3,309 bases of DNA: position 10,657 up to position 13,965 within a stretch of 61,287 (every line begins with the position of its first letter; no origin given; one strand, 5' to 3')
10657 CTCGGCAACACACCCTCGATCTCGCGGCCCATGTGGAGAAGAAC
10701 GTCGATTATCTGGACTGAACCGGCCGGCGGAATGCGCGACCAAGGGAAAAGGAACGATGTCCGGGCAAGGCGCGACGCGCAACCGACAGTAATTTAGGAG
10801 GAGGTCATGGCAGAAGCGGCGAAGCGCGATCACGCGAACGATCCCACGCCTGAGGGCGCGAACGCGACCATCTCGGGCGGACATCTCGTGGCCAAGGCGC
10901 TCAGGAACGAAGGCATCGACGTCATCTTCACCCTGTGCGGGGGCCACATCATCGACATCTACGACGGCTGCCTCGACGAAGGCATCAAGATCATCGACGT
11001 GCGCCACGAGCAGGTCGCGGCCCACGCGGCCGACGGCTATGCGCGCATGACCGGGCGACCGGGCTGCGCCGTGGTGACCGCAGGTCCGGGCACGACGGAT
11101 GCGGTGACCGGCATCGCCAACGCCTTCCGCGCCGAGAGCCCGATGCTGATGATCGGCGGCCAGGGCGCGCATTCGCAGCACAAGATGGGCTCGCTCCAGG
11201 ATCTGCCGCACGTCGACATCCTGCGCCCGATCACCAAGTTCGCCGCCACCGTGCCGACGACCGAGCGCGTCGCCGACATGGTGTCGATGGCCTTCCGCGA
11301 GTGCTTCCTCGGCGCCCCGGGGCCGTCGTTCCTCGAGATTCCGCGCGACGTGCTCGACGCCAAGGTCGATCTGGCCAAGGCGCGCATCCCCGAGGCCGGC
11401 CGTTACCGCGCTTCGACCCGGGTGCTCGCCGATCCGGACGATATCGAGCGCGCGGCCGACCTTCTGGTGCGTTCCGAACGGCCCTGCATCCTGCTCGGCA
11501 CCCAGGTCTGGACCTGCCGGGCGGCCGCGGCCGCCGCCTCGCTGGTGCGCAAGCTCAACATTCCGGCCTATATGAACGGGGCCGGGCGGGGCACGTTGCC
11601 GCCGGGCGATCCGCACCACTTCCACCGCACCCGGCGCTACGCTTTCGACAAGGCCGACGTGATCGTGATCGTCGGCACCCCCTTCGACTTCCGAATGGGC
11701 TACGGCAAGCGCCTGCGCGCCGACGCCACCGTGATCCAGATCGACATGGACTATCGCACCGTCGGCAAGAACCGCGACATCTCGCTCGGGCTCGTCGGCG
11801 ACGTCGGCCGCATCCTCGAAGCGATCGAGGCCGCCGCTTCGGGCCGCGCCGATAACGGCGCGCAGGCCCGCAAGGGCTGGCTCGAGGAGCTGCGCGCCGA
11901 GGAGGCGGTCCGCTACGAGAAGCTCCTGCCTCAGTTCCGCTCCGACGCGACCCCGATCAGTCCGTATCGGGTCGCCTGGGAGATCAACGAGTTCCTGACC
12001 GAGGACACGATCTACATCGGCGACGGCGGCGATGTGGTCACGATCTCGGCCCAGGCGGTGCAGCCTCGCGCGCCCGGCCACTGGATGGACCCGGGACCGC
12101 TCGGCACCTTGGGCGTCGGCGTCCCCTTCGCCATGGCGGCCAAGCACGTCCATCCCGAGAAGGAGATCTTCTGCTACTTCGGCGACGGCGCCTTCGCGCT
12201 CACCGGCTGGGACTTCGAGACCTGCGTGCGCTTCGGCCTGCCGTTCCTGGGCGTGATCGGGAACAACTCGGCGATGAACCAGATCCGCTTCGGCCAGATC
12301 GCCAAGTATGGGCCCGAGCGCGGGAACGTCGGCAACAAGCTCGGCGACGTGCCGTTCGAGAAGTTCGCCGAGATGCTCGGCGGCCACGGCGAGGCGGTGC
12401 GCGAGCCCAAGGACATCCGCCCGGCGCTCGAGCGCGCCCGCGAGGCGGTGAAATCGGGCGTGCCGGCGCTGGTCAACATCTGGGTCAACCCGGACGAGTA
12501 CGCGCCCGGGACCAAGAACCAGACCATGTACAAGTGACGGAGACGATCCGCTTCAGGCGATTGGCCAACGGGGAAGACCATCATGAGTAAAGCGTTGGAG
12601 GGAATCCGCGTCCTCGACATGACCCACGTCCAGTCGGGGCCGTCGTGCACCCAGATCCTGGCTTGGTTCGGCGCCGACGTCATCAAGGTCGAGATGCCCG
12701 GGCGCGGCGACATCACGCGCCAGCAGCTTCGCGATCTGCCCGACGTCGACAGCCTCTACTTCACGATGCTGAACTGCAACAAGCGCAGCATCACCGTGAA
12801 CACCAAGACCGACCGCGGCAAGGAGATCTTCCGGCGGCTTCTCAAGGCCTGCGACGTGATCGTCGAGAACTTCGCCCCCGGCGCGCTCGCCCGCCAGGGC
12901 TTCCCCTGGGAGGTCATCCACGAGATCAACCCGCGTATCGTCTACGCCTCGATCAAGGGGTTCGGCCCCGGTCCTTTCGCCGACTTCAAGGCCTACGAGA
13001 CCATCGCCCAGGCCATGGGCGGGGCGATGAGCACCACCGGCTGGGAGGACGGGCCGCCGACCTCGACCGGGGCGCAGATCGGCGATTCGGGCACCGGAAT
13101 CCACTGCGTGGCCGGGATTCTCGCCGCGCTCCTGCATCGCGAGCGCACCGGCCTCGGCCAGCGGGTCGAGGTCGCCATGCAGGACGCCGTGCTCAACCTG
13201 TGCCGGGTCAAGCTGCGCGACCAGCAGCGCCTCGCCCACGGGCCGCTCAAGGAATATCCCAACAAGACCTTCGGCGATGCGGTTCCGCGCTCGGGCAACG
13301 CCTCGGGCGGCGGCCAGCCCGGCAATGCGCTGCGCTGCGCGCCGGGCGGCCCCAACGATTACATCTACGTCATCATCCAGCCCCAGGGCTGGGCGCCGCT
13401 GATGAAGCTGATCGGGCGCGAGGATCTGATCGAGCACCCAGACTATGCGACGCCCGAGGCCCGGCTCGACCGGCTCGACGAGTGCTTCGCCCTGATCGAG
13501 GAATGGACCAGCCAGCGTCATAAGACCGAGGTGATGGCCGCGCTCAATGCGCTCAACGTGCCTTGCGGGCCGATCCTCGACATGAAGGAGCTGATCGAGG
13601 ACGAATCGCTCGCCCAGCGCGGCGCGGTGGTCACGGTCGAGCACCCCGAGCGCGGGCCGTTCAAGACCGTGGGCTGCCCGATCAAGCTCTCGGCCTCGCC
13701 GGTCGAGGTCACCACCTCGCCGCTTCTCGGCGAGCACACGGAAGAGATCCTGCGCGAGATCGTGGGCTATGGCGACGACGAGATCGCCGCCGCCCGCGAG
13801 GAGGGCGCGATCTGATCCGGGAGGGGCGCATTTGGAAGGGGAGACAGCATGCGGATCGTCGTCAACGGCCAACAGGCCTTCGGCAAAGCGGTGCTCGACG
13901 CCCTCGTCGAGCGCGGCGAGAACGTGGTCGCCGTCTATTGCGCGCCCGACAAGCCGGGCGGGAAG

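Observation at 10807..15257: Formyl-CoA operon: Oxc/HACL-like ThDP enzyme, Frc, a stand-alone FDH-N-terminal-type formyltransferase and a CBS protein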

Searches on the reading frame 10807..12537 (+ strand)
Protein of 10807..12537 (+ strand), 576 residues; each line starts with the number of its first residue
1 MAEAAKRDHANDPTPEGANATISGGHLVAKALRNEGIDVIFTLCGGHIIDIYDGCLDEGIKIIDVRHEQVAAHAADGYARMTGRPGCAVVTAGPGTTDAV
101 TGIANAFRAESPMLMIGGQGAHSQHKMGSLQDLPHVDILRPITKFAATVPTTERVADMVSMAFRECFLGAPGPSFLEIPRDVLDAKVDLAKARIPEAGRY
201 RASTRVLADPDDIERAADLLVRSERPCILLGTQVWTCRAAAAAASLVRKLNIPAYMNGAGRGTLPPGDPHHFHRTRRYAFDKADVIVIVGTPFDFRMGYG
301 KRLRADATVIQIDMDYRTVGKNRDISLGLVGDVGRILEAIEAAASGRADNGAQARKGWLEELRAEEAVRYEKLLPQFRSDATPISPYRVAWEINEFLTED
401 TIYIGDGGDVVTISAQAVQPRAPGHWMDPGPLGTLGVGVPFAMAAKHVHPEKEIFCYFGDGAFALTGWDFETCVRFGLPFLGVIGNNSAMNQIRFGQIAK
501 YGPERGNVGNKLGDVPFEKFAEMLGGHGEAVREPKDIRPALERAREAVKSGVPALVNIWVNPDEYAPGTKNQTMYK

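Call 3: search_protein_families(library=pfam, proteins=[window:10807-12537:+])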
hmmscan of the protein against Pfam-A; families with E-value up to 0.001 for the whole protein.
window:10807-12537:+ (576 aa): 3 families
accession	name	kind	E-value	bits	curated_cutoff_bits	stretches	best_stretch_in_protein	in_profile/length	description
PF02776.23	TPP_enzyme_N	-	1.2e-37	128.7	26.8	1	23-132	2-112/119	Thiamine pyrophosphate enzyme, N-terminal TPP binding domain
PF02775.26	TPP_enzyme_C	-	9.7e-30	103.8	21.9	1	406-558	1-151/151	Thiamine pyrophosphate enzyme, C-terminal TPP binding domain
PF00205.28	TPP_enzyme_M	-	3.9e-27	95.1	30.4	1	213-339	1-136/137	Thiamine pyrophosphate enzyme, central domain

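Call 4: search_protein_families(library=ncbifam, proteins=[window:10807-12537:+])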
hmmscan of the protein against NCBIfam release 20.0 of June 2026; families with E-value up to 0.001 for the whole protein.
window:10807-12537:+ (576 aa): 51 families (the best 25 are shown)
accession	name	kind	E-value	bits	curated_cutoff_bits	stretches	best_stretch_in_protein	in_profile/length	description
NF004516.0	PRK05858.1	equivalog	1.6e-144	482.5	587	1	19-567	8-542/548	acetolactate synthase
NF058623.1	HdaclCoAlyACT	equivalog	3.4e-104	349.6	600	1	20-565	8-545/575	2-hydroxyacyl-CoA lyase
TIGR00118.1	acolac_lg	equivalog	4.5e-93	312.6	538.35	1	23-564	2-538/557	biosynthetic-type acetolactate synthase large subunit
NF004919.0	PRK06276.1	equivalog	1.7e-88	297.4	866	1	23-566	2-544/582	acetolactate synthase large subunit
NF004710.0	PRK06048.1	equivalog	1.7e-84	284.3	976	1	21-564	7-541/561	acetolactate synthase large subunit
NF004807.0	PRK06154.1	equivalog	2.6e-80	270.7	607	1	13-559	11-553/565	thiamine pyrophosphate-requiring protein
NF005860.0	PRK07789.1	equivalog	7.5e-80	269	881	1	6-563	18-581/615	acetolactate synthase large subunit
NF005058.0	PRK06466.1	equivalog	2.5e-79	267.3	951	1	21-565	3-552/574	acetolactate synthase 3 large subunit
NF006187.0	PRK08322.1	equivalog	1.2e-77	261.6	509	1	25-561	5-529/548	acetolactate synthase large subunit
NF006122.0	PRK08266.1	subfamily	5.8e-77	259.4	571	1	21-564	3-528/543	hypothetical protein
NF006378.0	PRK08617.1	equivalog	2.5e-76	257.2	510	1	20-561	6-539/556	acetolactate synthase AlsS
NF006721.0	PRK09259.1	equivalog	3.4e-75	253.8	557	1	18-563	11-553/574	oxalyl-CoA decarboxylase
NF005651.0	PRK07418.1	subfamily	1e-74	251.8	942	1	15-565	12-564/617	acetolactate synthase large subunit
NF006052.0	PRK08199.1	subfamily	1.8e-74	251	539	1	20-570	6-547/559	thiamine pyrophosphate protein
NF006319.0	PRK08527.1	equivalog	1.4e-73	248.3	905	1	21-561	3-539/565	acetolactate synthase large subunit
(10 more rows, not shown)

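Call 6: search_solved_structures(query=window:10807-12537:+, max_evalue=1e-40, show_alignments=1)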
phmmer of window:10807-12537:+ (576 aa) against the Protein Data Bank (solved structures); distinct sequences matched with E-value up to 1e-40: 55.
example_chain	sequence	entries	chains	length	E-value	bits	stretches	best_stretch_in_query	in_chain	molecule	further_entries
8vza_A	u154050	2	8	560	1.1e-79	271.7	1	20-560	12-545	2-Hydroxyacyl-CoA lyase/Synthase | Oxalyl-CoA decarboxylase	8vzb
8vzf_A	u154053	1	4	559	1.1e-79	271.7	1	20-560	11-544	2-Hydroxyacyl-CoA Lyase/Synthase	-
8vzc_A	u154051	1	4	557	1.1e-79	271.7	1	20-560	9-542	Oxalyl-CoA decarboxylase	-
8vzd_A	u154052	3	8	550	4.6e-78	266.4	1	20-561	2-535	2-Hydroxyacyl-CoA Lyase/Synthase TbHACS | Oxalyl-CoA decarboxylase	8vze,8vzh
8vzj_A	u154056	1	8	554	4.1e-77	263.3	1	19-562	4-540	Oxalyl-CoA decarboxylase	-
8vzk_A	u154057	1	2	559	4.2e-77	263.2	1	15-564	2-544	Oxalyl-CoA decarboxylase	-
6xn8_A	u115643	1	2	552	1.4e-72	248.2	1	21-560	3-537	2-hydroxyacyl-CoA lyase 1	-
7pt3_A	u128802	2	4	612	2.3e-72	247.6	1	18-568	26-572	2-hydroxyacyl-CoA lyase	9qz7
9qz5_A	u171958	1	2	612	2.7e-72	247.3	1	18-568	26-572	2-hydroxyacyl-CoA lyase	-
7pt2_A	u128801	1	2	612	3.5e-72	247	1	18-568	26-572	2-hydroxyacyl-CoA lyase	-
7pt1_A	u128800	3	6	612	3.9e-72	246.8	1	18-568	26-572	2-hydroxyacyl-CoA lyase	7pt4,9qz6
9qz4_A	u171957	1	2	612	4.2e-72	246.7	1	18-568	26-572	2-hydroxyacyl-CoA lyase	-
8vzi_A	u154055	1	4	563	1.9e-68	234.6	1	22-544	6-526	2-hydroxyacyl-CoA lyase-like protein 1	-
3iae_A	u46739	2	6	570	1.2e-65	225.4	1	20-566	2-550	Benzaldehyde lyase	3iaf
2ag0_A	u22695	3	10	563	1.4e-65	225.2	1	20-566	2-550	benzaldehyde lyase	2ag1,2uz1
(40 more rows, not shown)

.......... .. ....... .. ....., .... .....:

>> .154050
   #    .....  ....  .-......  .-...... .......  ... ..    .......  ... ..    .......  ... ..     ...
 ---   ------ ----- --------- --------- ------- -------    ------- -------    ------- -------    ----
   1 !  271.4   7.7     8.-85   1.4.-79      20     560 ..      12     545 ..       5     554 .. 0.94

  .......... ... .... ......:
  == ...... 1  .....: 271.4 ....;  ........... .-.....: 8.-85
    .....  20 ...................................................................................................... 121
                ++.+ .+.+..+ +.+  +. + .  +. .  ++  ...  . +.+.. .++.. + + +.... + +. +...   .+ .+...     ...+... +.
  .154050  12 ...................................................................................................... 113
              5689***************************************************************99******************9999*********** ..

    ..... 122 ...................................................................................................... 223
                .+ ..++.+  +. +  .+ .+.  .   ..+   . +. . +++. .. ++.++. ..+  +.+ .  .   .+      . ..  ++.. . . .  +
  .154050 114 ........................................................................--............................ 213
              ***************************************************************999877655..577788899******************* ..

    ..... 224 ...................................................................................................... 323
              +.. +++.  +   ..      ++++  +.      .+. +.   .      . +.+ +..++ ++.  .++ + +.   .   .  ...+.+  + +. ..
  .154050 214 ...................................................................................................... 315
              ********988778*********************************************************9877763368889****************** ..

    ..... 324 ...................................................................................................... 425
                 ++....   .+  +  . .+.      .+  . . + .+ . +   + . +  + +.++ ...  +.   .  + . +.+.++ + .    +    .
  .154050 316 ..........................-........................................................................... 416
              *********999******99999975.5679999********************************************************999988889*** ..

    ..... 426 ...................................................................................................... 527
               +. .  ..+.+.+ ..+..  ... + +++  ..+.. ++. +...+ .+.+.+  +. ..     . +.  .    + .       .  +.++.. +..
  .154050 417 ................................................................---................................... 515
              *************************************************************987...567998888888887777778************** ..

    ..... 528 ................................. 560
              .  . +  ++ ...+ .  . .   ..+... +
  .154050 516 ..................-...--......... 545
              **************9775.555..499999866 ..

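Call 66: find_related_loci(query=window:10807-12537:+, collection=metagenome_contigs, flank=6000)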
Query window:10807-12537:+ (576 aa) in metagenome_contigs; peptide patterns used: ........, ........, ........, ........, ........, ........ (x = any residue, [..] = any of these).
600 stretches matched a pattern (row limit reached: there are more); 553 encode a relative of the query (tblastn E <= 1e-3); the best 80 are kept; 80 distinct loci.
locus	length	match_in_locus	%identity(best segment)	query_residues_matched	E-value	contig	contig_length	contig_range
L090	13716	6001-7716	83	1-576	0e+0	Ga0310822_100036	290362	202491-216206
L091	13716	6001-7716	82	1-576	0e+0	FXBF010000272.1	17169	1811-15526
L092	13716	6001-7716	83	1-576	0e+0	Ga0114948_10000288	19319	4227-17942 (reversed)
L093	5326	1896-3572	82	18-576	0e+0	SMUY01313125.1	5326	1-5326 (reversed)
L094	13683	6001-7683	81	16-576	0e+0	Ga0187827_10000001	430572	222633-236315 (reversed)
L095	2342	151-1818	82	21-576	0e+0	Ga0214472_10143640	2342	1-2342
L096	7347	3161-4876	80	1-576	0e+0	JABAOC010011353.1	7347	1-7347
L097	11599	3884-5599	80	1-576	0e+0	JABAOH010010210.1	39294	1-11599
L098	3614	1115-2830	79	1-576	0e+0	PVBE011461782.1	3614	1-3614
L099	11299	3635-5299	81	22-576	0e+0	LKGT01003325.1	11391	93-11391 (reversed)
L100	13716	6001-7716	77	1-576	0e+0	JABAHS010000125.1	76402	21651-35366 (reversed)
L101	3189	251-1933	80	16-576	0e+0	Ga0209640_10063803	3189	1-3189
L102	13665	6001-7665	80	22-576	0e+0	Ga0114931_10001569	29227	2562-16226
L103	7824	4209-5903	77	11-576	0e+0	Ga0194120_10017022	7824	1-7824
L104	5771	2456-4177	75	1-576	0e+0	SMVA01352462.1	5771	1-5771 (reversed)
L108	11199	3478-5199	75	6-576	0e+0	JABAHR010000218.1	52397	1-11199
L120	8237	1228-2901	75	16-576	0e+0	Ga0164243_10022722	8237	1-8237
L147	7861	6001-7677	73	15-576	0e+0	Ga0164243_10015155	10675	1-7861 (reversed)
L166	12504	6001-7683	80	16-576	0e+0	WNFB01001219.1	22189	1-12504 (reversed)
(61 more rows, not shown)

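Call 70: search_protein_families(library=pfam, proteins=[L166:9556-11688:+, L108:414-1286:-, L100:470-1639:-, L120:6443-7870:+, L147:2131-3669:-, L108:7539-9254:-, L097:8000-8989:-], max_evalue=0.00001)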
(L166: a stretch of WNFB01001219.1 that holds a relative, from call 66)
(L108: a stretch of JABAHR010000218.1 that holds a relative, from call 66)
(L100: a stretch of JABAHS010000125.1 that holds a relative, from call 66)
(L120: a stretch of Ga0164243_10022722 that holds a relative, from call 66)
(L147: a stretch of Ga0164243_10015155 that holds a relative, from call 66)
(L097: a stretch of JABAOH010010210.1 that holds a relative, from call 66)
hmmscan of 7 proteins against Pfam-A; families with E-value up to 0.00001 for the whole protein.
L166:9556-11688:+ (711 aa): 5 families
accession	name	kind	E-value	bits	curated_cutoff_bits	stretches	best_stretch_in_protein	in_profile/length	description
PF19045.5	Ligase_CoA_2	-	1.5e-92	308.4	23.7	1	551-711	1-161/162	Ligase-CoA domain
PF13549.11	ATP-grasp_5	-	4.5e-83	278.4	27.6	1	15-236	2-221/221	ATP-grasp domain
PF13607.11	Succ_CoA_lig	-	7.9e-50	168.6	27.4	1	403-540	1-138/138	Succinyl-CoA ligase like flavodoxin domain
PF13380.12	CoA_binding_2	-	1.2e-23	84.2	22.8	1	264-385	2-113/116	CoA binding domain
PF02629.25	CoA_binding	-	2.8e-14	54.1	22.3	1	262-352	3-96/97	CoA binding domain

L108:414-1286:- (291 aa): 3 families
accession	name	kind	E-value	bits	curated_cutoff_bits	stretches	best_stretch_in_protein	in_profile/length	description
PF02629.25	CoA_binding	-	6e-29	101.1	22.3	1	6-99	1-97/97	CoA binding domain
PF00549.24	Ligase_CoA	-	4e-25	88.8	24.5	1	151-272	1-127/128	CoA-ligase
PF13607.11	Succ_CoA_lig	-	1.8e-11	44.4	27.4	1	145-273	1-123/138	Succinyl-CoA ligase like flavodoxin domain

L100:470-1639:- (390 aa): 4 families
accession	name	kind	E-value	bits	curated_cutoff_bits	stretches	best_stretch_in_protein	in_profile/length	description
PF08442.15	ATP-grasp_2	-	8.8e-71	238.1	29.5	1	2-202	1-201/202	ATP-grasp domain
PF00549.24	Ligase_CoA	-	9.3e-18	65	24.5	1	262-383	1-128/128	CoA-ligase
PF24948.1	Citrate_synth_N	-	3.8e-16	59.6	83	1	30-227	41-229/232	ATP-citrate synthase ATP-grasp domain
PF13549.11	ATP-grasp_5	-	4e-12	46.4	27.6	1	4-218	11-221/221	ATP-grasp domain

L120:6443-7870:+ (476 aa): 2 families
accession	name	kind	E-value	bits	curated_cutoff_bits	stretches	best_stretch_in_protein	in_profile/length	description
PF07690.21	MFS_1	-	4.7e-49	167.6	33.4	2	70-374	2-290/347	Major Facilitator Superfamily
PF12832.13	MFS_1_like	-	5.7e-09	35.9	25.2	1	206-441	141-362/373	MFS_1 like family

L147:2131-3669:- (513 aa): 1 family
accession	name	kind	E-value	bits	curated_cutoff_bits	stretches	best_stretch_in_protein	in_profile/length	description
PF00171.27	Aldedh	-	7.3e-87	292.3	23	1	45-487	6-450/461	Aldehyde dehydrogenase family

L108:7539-9254:- (572 aa): 1 family
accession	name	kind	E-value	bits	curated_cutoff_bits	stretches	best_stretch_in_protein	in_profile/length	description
PF01293.25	PEPCK_ATP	-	4e-159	530.7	26.5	1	40-528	5-464/465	Phosphoenolpyruvate carboxykinase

L097:8000-8989:- (330 aa): 3 families
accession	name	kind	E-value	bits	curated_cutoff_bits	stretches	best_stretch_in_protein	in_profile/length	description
PF13602.12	ADH_zinc_N_2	-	1.6e-21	78.1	27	1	186-326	1-134/134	Zinc-binding dehydrogenase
PF00107.32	ADH_zinc_N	-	3.3e-21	76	31.8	1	153-270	1-117/129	Zinc-binding dehydrogenase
PF08240.17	ADH_N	-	6.4e-18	65.4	23.5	1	29-112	2-104/104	Alcohol dehydrogenase GroES-like domain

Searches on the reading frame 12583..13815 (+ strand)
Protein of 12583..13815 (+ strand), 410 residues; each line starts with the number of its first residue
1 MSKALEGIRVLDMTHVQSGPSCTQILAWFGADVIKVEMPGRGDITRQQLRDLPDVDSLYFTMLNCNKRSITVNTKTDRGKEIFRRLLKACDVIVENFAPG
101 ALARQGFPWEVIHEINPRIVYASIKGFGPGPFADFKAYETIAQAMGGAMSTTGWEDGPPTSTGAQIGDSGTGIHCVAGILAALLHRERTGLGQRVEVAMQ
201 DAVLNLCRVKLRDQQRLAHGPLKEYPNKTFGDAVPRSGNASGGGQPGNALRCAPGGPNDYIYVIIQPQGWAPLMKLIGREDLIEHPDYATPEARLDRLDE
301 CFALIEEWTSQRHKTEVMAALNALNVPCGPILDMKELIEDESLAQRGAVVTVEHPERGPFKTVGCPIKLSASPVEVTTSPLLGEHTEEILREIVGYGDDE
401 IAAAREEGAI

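Call 3: search_protein_families(library=pfam, proteins=[window:12583-13815:+])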
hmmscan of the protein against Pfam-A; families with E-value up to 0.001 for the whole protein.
window:12583-13815:+ (410 aa): 1 family
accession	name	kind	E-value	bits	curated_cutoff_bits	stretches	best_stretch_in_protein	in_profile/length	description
PF02515.22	CoA_transf_3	-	2.1e-105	353.3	23.3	1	5-386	1-366/366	CoA-transferase family III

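Call 4: search_protein_families(library=ncbifam, proteins=[window:12583-13815:+])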
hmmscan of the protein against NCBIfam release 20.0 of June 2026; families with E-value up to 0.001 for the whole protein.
window:12583-13815:+ (410 aa): 7 families
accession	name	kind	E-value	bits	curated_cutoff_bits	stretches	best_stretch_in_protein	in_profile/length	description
NF003809.0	PRK05398.1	subfamily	6.1e-206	683.8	442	1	1-410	1-416/416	formyl-CoA transferase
TIGR03253.1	oxalate_frc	equivalog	3.1e-195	648.7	504.2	1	3-410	2-416/416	formyl-CoA transferase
NF041294.1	Scnl_mescCoAtase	equivalog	6.6e-74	249.3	700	1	3-390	2-380/381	succinyl-CoA:mesaconate CoA-transferase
NF052585.1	SucGlutTfsCaiB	equivalog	3.5e-71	239.9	750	1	3-393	6-388/394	succinate--glutarate CoA-transferase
NF008511.0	PRK11430.1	equivalog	1.1e-61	209.1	522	1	4-207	9-212/381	CoA:oxalate CoA-transferase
NF002914.1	PRK03525.1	equivalog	2.1e-37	129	413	1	4-409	9-396/400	L-carnitine CoA-transferase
TIGR04253.1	mesacon_CoA_iso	equivalog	3.3e-21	75.7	725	2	5-206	3-201/403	2-methylfumaryl-CoA isomerase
